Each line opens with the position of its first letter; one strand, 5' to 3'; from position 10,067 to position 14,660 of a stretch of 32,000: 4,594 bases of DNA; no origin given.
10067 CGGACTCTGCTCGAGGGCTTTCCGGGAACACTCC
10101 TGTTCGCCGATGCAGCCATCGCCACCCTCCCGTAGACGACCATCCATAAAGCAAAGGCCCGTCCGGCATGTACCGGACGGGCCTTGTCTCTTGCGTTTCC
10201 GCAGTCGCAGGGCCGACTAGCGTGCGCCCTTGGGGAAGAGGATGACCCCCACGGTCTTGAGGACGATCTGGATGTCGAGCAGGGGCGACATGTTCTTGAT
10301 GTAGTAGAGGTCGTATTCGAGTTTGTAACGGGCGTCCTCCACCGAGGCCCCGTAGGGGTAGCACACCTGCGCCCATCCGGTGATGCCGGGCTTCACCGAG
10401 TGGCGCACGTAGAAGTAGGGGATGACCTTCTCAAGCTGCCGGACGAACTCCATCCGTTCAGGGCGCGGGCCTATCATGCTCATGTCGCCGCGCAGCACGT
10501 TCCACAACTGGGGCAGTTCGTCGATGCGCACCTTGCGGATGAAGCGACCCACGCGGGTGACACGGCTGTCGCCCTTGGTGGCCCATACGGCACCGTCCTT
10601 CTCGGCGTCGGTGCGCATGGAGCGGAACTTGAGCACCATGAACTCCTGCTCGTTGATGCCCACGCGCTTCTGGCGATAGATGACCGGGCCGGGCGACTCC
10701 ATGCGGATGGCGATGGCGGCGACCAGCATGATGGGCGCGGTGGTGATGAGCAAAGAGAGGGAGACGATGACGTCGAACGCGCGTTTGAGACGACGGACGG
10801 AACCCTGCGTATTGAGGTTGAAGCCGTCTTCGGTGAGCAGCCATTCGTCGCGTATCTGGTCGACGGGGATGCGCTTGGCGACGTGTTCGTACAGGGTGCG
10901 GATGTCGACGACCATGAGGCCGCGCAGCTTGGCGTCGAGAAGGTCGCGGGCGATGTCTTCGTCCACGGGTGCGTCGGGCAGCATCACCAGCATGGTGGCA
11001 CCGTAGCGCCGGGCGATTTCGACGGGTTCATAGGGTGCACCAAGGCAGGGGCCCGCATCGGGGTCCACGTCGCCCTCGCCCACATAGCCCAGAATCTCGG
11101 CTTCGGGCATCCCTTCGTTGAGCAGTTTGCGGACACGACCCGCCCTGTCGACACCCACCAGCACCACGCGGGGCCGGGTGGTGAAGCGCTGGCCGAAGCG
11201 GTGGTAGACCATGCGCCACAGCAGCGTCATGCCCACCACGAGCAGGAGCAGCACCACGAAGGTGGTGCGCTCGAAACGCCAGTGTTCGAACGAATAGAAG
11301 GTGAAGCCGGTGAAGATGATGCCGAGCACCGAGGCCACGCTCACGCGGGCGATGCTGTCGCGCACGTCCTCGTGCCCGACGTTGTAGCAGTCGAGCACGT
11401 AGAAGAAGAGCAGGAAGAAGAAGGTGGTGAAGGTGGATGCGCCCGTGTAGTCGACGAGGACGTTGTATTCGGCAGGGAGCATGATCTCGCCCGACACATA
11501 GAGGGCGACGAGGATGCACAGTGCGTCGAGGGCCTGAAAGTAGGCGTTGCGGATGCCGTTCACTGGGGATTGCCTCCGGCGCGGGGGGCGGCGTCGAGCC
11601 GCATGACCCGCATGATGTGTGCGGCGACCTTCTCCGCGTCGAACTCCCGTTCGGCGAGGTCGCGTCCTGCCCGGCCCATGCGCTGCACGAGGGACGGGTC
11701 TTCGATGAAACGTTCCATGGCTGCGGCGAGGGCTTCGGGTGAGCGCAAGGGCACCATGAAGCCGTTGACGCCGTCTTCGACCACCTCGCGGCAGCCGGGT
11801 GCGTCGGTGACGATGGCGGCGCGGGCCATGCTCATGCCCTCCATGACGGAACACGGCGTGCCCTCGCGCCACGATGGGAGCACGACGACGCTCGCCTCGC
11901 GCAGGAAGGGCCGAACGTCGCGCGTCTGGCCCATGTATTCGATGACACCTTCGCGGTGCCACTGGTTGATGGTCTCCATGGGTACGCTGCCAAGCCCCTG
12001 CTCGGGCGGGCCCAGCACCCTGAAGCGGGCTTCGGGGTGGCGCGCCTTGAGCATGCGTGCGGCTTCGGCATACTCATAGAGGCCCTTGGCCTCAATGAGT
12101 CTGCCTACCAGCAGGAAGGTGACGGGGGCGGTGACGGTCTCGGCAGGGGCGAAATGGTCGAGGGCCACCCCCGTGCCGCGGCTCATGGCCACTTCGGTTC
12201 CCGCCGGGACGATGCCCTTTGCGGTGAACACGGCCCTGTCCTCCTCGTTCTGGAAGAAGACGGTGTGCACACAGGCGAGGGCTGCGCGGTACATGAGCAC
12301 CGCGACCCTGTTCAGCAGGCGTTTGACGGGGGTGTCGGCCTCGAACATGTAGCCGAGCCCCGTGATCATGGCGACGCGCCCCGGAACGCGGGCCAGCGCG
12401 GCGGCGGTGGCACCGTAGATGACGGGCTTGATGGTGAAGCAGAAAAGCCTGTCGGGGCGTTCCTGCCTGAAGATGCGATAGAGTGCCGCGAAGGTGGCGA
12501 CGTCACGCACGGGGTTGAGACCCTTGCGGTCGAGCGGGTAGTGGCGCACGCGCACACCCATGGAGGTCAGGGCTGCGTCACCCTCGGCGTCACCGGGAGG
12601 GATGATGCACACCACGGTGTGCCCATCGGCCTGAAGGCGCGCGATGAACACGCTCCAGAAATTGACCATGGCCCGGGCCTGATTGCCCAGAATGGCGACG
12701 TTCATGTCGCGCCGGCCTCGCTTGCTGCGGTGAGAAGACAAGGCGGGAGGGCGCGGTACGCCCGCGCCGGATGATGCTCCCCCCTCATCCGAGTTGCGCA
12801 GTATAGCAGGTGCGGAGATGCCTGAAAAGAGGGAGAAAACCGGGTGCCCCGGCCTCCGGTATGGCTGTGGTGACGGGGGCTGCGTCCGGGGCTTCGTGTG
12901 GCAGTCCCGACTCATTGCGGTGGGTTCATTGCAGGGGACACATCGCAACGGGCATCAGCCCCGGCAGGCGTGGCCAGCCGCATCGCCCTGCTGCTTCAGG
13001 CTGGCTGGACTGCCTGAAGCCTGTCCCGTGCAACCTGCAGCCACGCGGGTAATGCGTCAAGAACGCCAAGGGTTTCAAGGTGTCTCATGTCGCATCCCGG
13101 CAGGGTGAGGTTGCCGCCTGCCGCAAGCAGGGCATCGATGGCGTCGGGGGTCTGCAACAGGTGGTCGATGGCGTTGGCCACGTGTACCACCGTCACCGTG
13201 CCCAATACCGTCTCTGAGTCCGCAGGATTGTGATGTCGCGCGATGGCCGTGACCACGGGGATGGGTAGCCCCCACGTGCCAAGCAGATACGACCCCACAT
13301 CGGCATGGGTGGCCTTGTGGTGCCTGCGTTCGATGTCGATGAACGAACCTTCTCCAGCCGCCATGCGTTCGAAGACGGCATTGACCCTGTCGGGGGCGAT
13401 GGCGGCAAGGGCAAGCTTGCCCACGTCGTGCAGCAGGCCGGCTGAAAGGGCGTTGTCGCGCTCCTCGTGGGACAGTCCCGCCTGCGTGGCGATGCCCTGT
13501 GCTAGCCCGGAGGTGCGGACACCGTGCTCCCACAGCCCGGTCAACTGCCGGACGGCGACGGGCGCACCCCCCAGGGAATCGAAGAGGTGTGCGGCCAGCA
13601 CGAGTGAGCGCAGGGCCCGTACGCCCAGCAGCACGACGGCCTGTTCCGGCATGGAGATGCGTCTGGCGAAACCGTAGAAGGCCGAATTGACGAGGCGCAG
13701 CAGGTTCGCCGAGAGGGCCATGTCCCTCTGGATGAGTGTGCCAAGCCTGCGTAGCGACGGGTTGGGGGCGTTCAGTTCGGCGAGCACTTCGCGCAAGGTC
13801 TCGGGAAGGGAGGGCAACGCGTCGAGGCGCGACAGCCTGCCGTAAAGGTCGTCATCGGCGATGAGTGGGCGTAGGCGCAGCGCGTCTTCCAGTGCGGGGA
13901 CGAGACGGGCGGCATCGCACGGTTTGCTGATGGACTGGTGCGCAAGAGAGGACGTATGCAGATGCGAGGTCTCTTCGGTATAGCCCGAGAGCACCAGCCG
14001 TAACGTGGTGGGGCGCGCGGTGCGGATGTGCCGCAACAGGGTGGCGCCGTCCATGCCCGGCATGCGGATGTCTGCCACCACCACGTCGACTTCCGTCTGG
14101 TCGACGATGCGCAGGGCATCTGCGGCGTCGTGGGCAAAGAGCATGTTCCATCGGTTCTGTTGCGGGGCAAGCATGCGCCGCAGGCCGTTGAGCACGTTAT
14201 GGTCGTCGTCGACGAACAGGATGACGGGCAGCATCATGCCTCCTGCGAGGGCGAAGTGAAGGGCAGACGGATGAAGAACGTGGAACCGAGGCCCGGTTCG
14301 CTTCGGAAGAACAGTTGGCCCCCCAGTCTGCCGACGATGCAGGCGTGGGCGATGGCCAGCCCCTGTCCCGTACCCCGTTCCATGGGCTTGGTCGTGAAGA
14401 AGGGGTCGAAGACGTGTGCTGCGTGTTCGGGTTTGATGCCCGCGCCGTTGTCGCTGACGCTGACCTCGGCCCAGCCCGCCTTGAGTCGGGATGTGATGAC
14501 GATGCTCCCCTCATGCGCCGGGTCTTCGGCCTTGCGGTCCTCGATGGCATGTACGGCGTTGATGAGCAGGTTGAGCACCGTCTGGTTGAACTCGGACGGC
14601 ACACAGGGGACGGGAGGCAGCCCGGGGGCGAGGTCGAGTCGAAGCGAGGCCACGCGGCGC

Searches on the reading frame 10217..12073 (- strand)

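Call 7: search_protein_families(library=pfam, proteins=[window:10217-12073:-], max_evalue=0.001)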
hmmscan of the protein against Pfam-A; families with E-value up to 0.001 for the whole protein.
window:10217-12073:- (618 aa): 1 family
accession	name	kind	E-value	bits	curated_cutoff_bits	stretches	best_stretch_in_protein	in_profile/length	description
PF02397.22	Bac_transf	-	2.5e-70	236.1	27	1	430-612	1-178/179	Bacterial sugar transferase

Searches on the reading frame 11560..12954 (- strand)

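Call 7: search_protein_families(library=pfam, proteins=[window:11560-12954:-], max_evalue=0.001)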
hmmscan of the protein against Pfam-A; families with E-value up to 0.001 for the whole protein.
window:11560-12954:- (464 aa): 7 families
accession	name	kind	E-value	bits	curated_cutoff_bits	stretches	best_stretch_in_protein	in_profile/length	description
PF13692.12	Glyco_trans_1_4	-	3.5e-28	99.1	27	1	279-419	3-142/142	Glycosyl transferases group 1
PF00534.26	Glycos_transf_1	-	7.9e-26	91.1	26.4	1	277-431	15-170/172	Glycosyl transferases group 1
PF13579.12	Glyco_trans_4_4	-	4.2e-12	47.1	29.7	1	104-251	11-150/158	Glycosyl transferase 4-like domain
PF13477.12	Glyco_trans_4_2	-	2.8e-11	44.2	23.4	1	86-236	2-139/139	Glycosyl transferase 4-like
PF20706.3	GT4-conflict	-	3.4e-09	36.6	26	1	272-445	190-370/385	Family 4 Glycosyltransferase in conflict systems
PF13524.12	Glyco_trans_1_2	-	2.3e-07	31.3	25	1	302-448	9-143/144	Glycosyl transferase-like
PF13439.12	Glyco_transf_4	-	4.3e-07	30.6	28.5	1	104-239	12-144/170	Glycosyltransferase Family 4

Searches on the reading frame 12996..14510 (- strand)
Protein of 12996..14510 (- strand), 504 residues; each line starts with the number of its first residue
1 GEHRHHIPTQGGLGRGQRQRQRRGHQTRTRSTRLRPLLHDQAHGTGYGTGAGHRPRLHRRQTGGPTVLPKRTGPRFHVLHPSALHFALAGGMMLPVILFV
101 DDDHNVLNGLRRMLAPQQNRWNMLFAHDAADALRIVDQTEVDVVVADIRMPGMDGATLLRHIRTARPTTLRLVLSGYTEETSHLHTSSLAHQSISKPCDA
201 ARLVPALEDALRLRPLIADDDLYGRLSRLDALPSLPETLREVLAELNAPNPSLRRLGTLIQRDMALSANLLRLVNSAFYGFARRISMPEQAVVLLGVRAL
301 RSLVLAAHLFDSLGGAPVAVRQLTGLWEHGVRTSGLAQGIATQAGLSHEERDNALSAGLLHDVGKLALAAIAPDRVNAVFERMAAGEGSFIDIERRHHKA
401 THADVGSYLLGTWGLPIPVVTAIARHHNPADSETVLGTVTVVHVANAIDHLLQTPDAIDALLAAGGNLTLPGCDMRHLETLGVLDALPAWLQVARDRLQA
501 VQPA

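Call 7: search_protein_families(library=pfam, proteins=[window:12996-14510:-], max_evalue=0.001)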
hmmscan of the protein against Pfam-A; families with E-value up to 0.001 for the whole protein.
window:12996-14510:- (504 aa): 3 families
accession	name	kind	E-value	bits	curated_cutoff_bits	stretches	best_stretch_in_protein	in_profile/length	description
PF08668.18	HDOD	-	8.2e-60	202.1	22.9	1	232-429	1-196/196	HDOD domain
PF00072.30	Response_reg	-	2.2e-19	70.1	30.2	1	97-207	1-110/111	Response regulator receiver domain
PF01966.28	HD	-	2.1e-07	31.7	22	1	327-460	2-112/116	HD domain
